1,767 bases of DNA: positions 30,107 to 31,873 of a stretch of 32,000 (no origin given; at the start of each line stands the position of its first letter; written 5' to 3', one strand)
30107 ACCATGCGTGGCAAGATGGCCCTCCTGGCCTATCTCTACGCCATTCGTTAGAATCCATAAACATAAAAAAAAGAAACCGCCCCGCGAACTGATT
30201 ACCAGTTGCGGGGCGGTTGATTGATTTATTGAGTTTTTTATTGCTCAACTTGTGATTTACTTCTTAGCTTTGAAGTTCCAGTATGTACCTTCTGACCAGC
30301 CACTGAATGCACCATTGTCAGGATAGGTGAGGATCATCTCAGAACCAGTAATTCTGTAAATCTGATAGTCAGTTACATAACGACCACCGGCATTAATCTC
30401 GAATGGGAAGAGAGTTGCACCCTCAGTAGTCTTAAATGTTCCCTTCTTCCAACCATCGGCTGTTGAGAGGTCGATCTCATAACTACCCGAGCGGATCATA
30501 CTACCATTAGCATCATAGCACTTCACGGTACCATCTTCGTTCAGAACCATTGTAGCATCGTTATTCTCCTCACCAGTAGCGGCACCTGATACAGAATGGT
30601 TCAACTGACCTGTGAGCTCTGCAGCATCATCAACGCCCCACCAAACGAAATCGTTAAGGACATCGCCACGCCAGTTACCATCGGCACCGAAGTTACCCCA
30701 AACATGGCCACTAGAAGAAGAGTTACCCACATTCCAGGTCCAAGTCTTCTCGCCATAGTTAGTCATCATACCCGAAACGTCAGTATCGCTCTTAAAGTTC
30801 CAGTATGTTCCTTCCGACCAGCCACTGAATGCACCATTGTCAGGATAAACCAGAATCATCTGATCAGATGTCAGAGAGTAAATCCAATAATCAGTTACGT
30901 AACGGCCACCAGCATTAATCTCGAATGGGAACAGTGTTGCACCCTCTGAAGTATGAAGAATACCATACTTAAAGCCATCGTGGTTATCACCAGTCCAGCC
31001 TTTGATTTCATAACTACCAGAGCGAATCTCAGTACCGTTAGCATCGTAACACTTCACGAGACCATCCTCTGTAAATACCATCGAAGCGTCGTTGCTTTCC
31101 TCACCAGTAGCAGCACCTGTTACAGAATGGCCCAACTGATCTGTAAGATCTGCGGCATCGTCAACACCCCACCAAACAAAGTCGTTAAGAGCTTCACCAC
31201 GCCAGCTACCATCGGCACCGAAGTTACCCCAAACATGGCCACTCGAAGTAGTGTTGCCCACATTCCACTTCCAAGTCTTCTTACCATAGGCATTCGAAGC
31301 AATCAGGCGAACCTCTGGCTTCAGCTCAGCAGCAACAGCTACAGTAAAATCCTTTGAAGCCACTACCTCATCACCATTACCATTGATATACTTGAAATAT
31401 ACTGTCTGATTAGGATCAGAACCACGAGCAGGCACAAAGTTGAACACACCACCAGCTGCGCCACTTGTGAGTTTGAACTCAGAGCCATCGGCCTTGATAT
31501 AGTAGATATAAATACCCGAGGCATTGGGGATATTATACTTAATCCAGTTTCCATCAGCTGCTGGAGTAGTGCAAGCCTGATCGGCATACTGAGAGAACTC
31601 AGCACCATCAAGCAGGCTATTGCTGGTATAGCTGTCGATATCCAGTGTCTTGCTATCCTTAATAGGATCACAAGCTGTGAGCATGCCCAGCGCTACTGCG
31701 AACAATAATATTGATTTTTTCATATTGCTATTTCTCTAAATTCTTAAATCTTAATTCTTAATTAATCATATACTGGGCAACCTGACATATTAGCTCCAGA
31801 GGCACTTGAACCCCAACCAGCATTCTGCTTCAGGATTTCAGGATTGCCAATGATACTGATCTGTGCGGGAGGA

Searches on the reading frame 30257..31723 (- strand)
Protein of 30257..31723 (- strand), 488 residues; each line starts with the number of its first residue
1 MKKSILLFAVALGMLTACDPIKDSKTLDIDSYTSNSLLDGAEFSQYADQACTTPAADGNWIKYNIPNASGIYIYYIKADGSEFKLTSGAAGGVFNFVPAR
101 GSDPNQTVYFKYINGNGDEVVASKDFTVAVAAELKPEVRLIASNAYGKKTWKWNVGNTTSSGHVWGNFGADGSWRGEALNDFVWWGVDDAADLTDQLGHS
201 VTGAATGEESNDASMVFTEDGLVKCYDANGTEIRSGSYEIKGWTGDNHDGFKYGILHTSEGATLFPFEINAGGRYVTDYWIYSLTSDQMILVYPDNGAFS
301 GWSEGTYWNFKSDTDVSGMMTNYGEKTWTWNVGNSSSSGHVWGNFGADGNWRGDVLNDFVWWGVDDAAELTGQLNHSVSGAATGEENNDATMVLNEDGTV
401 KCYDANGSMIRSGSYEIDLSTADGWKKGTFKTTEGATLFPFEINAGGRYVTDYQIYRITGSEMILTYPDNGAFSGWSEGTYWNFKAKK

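Call 26: search_protein_families(library=pfam, proteins=[window:30257-31723:-], max_evalue=0.00001)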
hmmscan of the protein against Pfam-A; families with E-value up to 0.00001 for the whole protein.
window:30257-31723:- (488 aa): 0 families

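Call 67: search_protein_families(library=pfam, proteins=[window:30257-31723:-], max_evalue=0.001)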
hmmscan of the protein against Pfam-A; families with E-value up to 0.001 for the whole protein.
window:30257-31723:- (488 aa): 1 family
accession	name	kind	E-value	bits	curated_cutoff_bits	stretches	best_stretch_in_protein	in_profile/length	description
PF07661.19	MORN_2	-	0.00076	19.9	29.6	0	397-415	2-20/22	MORN repeat variant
